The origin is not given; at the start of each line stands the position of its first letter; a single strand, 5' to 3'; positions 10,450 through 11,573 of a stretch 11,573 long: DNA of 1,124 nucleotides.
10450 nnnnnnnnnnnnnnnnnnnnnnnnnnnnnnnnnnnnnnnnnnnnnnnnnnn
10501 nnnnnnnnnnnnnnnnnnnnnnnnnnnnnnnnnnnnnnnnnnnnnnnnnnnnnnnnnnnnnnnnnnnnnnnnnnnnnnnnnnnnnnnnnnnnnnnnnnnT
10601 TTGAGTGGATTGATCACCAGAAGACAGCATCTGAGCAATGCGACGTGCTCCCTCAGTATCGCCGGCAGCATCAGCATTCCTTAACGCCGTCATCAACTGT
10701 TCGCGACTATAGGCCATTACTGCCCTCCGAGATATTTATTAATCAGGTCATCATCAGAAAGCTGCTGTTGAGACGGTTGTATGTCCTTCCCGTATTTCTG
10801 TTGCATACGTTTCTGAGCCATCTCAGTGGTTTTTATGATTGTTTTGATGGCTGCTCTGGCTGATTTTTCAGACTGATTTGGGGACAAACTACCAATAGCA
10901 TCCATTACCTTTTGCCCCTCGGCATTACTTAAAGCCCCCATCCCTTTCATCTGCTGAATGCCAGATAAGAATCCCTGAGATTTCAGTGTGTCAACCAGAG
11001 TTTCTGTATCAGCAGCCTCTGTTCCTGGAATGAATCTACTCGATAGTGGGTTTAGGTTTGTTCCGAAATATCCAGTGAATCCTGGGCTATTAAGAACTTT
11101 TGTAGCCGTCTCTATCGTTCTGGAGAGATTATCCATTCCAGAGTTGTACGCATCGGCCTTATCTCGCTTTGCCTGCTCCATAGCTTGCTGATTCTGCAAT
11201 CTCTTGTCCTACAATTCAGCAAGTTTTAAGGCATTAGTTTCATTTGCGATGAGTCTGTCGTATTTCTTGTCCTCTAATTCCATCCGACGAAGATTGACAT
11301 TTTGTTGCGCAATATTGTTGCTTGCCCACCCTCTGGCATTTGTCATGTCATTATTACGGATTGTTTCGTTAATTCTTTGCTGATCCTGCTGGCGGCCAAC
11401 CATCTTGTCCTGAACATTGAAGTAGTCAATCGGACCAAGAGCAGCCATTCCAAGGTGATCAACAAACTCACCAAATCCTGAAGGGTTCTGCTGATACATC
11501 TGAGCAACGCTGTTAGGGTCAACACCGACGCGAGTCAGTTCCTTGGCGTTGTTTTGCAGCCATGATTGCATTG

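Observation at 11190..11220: In-frame amber codon separating two same-frame ORFs in the ejection-protein region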

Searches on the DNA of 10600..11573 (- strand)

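Call 5: search_dna_similar(query=window:10600-11573:-, collection=phages, mode=near, max_rows=30)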
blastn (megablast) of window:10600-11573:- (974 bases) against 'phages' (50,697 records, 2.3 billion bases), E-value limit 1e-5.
Records with a match: 21; places in all: 21; records where one place covers at least 80% of the query: 0.
Best place of each record, by identity: 95-99% 6; 90-95% 3; 80-90% 3; 60-80% 9.
By first word of the organism name: Escherichia 9; Enterobacteria 5; Salmonella 4; Shigella 2; Klebsiella 1.
By host as written in the record: Escherichia coli 10; Shigella flexneri 2; Salmonella serovar Haardt 2; Shigella flexneri serotype 7a 2; - 1; Escherichia coli 4s 1; Salmonella enterica subsp. enterica serovar Enteritidis 1; Salmonella enterica subsp. enterica serovar Typhimurium OLF-FSR1_WB_Junco_ST-35 1; and 1 more.
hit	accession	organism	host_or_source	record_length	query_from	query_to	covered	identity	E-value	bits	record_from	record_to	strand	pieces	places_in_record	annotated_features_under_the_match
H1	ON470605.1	Escherichia phage vB_EcoP-720R6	Escherichia coli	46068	1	181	19%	98.3%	2e-84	318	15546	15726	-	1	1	DNA transfer protein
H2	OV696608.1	Escherichia phage Gally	-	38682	1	178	18%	98.9%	2e-84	318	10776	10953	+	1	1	injection protein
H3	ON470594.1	Escherichia phage vB_EcoP-683R2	Escherichia coli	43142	1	178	18%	97.8%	5e-81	307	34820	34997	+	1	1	DNA transfer protein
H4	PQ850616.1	Escherichia phage Louie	Escherichia coli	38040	1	178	18%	96.6%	1e-77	296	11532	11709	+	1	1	hypothetical protein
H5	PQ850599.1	Escherichia phage CurroJimenez_Bas106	Escherichia coli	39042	3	178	18%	97.7%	7e-80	303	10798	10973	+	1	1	hypothetical protein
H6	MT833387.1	Escherichia phage HF4s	Escherichia coli 4s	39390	1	178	18%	95.5%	2e-74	285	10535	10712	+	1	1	DNA transfer protein 2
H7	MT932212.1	Salmonella phage VSe13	Salmonella enterica subsp. enterica ...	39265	1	178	18%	94.9%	1e-72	279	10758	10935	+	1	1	DNA ejection protein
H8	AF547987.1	Shigella phage Sf6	Shigella flexneri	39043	1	178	18%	94.9%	1e-72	279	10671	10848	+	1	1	12: gene 12 protein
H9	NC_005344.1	Shigella phage Sf6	Shigella flexneri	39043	1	178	18%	94.9%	1e-72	279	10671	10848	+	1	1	released from the phage upon host infection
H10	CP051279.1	Salmonella phage ST-35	Salmonella enterica subsp. enterica ...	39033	802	974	18%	89.0%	3e-53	215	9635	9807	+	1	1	record has no annotation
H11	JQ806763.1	Salmonella phage vB_SemP_Emek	Salmonella serovar Haardt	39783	802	974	18%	86.7%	2e-46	193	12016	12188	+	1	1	injection protein (x2)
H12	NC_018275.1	Salmonella phage vB_SemP_Emek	Salmonella serovar Haardt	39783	802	974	18%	86.7%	2e-46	193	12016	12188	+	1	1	DNA transfer protein | released from the phage upon host infection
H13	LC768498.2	Klebsiella phage phiKp_30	Klebsiella pneumoniae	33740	1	128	13%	77.5%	2e-11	77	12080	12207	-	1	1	phage DNA ejection protein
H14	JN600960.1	Enterobacteria phage IME10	Escherichia coli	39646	1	128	13%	76.9%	7e-10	71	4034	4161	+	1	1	20: gp20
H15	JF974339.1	Enterobacteria phage IME10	Escherichia coli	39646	1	128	13%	76.9%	7e-10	71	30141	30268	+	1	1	20: gp20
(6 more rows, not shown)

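Call 6: search_dna_similar(query=window:10600-11573:-, collection=ecoli_genomes, mode=near, max_rows=30)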
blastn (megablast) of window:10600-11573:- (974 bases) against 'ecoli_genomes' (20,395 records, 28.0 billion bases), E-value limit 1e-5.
Records with a match: 855; places in all: 881; records where one place covers at least 80% of the query: 31.
Genomes with a match: 853 of 5426; with a place that covers at least 80% of the query: 31. Places per genome that has any: lowest 1, median 1, highest 3. On chromosomes: 879 places; on plasmids: 2.
Best place of each record, by identity: >=99% 21; 95-99% 328; 90-95% 419; 80-90% 38; 60-80% 49.
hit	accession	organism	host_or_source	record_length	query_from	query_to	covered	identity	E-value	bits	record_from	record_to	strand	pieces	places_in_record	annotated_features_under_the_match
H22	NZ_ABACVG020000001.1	Escherichia coli strain 2020CK-00188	Homo sapiens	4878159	1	974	100%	99.1%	0e+0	1749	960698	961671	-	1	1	phage DNA ejection protein | DNA transfer protein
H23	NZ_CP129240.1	Escherichia coli strain 1344_LBHALD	Homo sapiens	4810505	1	974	100%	98.7%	0e+0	1727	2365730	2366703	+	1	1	phage DNA ejection protein | DNA transfer protein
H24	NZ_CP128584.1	Escherichia coli strain VG48B2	farm environment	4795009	1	974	100%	98.7%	0e+0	1727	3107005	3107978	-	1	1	phage DNA ejection protein | DNA transfer protein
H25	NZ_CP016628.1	Escherichia coli strain FORC_041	Bulgogi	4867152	1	974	100%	98.5%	0e+0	1716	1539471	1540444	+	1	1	phage DNA ejection protein | DNA transfer protein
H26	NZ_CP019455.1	Escherichia coli strain FHI_NMBU_03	Homo sapiens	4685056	1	974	100%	98.4%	0e+0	1711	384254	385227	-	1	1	phage DNA ejection protein | DNA transfer protein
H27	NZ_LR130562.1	Escherichia coli strain MS14384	Homo sapiens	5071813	1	974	100%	98.4%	0e+0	1711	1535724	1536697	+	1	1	phage DNA ejection protein | DNA transfer protein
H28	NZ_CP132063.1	Escherichia coli strain QML220601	yak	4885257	3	974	100%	98.0%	0e+0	1690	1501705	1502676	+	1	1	phage DNA ejection protein | DNA transfer protein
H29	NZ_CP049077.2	Escherichia coli strain p11A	Homo sapiens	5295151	161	974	84%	99.1%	0e+0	1465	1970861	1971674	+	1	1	DNA transfer protein | hypothetical protein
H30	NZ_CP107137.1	Escherichia coli strain S5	human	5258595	161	974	84%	99.1%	0e+0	1465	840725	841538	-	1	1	DNA transfer protein | hypothetical protein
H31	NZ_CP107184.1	Escherichia coli strain R3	human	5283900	161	974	84%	99.1%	0e+0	1465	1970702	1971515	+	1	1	DNA transfer protein | hypothetical protein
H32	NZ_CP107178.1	Escherichia coli strain R6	human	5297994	161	974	84%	99.1%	0e+0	1465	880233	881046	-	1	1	DNA transfer protein | hypothetical protein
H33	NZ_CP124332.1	Escherichia coli strain AVS0753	wastewater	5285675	161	974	84%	99.1%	0e+0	1465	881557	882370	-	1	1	DNA transfer protein | hypothetical protein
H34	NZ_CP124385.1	Escherichia coli strain AVS0153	environmental: river near WWTP effluent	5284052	161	974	84%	99.1%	0e+0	1465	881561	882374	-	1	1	DNA transfer protein | hypothetical protein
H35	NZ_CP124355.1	Escherichia coli strain AVS0171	environmental-WWTP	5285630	161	974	84%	99.1%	0e+0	1465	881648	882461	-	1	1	DNA transfer protein | hypothetical protein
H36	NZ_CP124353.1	Escherichia coli strain AVS0226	environmental-WWTP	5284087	161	974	84%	99.1%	0e+0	1465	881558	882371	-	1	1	DNA transfer protein | hypothetical protein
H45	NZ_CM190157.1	Escherichia coli strain 20332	Homo sapiens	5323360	161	974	84%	99.1%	0e+0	1465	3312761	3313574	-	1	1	DNA transfer protein | P22-gp16 family phage DNA ejection protein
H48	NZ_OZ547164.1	Escherichia coli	Homo sapiens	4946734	161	974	84%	98.5%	0e+0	1437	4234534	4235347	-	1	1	DNA transfer protein | P22-gp16 family phage DNA ejection protein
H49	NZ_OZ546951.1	Escherichia coli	Homo sapiens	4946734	161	974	84%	98.5%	0e+0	1437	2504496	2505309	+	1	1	DNA transfer protein | P22-gp16 family phage DNA ejection protein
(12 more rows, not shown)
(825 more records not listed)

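Call 7: get_annotated_region(hit=H22, flank=3000)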
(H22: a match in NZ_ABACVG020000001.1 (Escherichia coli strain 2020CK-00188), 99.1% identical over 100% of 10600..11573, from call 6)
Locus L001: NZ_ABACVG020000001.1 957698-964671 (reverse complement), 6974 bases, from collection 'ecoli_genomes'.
description: Escherichia coli strain 2020CK-00188 chromosome, whole genome shotgun sequence
organism: Escherichia coli strain 2020CK-00188 (NCBI taxid 562)
replicon: chromosome; assembly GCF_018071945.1
host: Homo sapiens; source: Rectal Swab; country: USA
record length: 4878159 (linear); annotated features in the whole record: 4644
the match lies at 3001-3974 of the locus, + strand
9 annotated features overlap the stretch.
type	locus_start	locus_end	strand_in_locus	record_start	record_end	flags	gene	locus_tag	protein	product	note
CDS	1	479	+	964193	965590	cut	-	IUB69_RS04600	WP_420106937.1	packaged DNA stabilization protein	-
CDS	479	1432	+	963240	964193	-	-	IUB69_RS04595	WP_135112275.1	tail needle knob protein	-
CDS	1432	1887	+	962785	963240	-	-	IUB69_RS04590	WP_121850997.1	DUF2824 family protein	-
CDS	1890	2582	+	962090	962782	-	-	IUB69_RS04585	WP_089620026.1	DNA transfer protein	-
CDS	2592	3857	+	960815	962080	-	-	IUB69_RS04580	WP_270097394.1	phage DNA ejection protein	-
CDS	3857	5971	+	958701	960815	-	-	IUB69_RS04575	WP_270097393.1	DNA transfer protein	-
CDS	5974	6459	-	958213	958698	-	-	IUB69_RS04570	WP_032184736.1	hypothetical protein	-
CDS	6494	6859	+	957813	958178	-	-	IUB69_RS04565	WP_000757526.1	hypothetical protein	-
CDS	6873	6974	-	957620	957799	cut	-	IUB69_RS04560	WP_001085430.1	hypothetical protein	-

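Call 8: get_annotated_region(hit=H29, flank=3000)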
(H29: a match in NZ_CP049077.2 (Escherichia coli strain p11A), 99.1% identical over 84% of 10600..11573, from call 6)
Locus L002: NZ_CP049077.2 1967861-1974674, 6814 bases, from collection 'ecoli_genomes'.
description: Escherichia coli strain p11A chromosome, complete genome
organism: Escherichia coli strain p11A (NCBI taxid 562)
replicon: chromosome; assembly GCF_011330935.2
host: Homo sapiens; source: blood; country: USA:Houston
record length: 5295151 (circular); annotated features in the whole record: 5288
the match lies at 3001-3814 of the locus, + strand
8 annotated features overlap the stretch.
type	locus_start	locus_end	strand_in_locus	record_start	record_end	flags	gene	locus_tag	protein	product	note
CDS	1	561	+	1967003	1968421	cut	-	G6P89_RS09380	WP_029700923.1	packaged DNA stabilization protein gp10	-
CDS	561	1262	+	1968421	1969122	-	-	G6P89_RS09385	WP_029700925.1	tail protein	-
CDS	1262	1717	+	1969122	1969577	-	-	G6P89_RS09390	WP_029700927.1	DUF2824 family protein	-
CDS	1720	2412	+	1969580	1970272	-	-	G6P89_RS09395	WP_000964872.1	DNA transfer protein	-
CDS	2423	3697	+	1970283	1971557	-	-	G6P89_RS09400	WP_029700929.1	DNA transfer protein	-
CDS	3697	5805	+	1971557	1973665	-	-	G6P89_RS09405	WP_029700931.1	hypothetical protein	-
CDS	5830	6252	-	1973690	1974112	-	-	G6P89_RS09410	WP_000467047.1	hypothetical protein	-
CDS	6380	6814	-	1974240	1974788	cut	-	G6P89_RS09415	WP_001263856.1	PIN domain-containing protein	-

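Call 12: search_dna_similar(query=window:11180-11240:-, collection=ecoli_genomes, mode=near, max_rows=40)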
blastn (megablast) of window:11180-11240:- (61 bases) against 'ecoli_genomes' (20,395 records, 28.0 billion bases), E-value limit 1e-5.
Records with a match: 33; places in all: 33; records where one place covers at least 80% of the query: 33.
Genomes with a match: 33 of 5426; with a place that covers at least 80% of the query: 33. Places per genome that has any: lowest 1, median 1, highest 1. On chromosomes: 33 places; on plasmids: 0.
Best place of each record, by identity: 95-99% 33.
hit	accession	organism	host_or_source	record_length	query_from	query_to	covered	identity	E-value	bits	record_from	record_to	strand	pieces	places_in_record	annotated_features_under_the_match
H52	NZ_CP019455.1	Escherichia coli strain FHI_NMBU_03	Homo sapiens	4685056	1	61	100%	98.4%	2e-21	108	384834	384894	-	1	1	phage DNA ejection protein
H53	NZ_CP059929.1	Escherichia coli strain 162.2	Turkey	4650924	1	61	100%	98.4%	2e-21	108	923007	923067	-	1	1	DNA transfer protein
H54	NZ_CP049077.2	Escherichia coli strain p11A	Homo sapiens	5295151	1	61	100%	98.4%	2e-21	108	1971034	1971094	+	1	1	DNA transfer protein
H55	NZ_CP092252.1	Escherichia coli strain ISHS7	Felix catus domesticus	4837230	1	61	100%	98.4%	2e-21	108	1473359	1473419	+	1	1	DNA transfer protein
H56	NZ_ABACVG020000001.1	Escherichia coli strain 2020CK-00188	Homo sapiens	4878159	1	61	100%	98.4%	2e-21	108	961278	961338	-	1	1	phage DNA ejection protein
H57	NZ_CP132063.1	Escherichia coli strain QML220601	yak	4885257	1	61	100%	98.4%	2e-21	108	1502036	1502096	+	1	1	phage DNA ejection protein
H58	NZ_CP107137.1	Escherichia coli strain S5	human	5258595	1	61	100%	98.4%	2e-21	108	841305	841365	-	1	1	DNA transfer protein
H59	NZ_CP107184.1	Escherichia coli strain R3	human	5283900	1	61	100%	98.4%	2e-21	108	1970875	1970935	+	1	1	DNA transfer protein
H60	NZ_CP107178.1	Escherichia coli strain R6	human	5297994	1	61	100%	98.4%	2e-21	108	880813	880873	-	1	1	DNA transfer protein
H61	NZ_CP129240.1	Escherichia coli strain 1344_LBHALD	Homo sapiens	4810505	1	61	100%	98.4%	2e-21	108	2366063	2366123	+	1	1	phage DNA ejection protein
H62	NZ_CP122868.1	Escherichia coli strain ETEC1721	Sus scrofa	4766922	1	61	100%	98.4%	2e-21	108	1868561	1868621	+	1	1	DNA transfer protein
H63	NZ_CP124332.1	Escherichia coli strain AVS0753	wastewater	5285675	1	61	100%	98.4%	2e-21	108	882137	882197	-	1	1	DNA transfer protein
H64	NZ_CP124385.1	Escherichia coli strain AVS0153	environmental: river near WWTP effluent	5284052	1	61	100%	98.4%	2e-21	108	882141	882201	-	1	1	DNA transfer protein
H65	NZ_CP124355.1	Escherichia coli strain AVS0171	environmental-WWTP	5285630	1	61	100%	98.4%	2e-21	108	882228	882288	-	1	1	DNA transfer protein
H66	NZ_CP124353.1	Escherichia coli strain AVS0226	environmental-WWTP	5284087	1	61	100%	98.4%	2e-21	108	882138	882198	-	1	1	DNA transfer protein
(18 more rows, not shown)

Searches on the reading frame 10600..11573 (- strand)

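Call 16: search_protein_families(library=pfam, proteins=[L001:2592-3854:+], max_evalue=0.01)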
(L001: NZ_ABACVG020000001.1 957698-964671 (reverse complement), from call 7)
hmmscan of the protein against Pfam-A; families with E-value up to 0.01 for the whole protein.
L001:2592-3854:+ (421 aa): 2 families
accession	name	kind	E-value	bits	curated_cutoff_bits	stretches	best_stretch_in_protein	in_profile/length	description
PF16928.10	Inj_translocase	-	2e-67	227.5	29.7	1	10-217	1-209/218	DNA/protein translocase of phage P22 injectosome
PF13166.12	AAA_13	-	4.1e-05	22.9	36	1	65-303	262-473/713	AAA domain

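Call 33: search_solved_structures(query=L001:2592-3854:+, max_evalue=0.01, show_alignments=2)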
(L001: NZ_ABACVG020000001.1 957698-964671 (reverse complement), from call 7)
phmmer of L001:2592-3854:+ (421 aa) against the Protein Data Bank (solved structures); distinct sequences matched with E-value up to 0.01: 0.
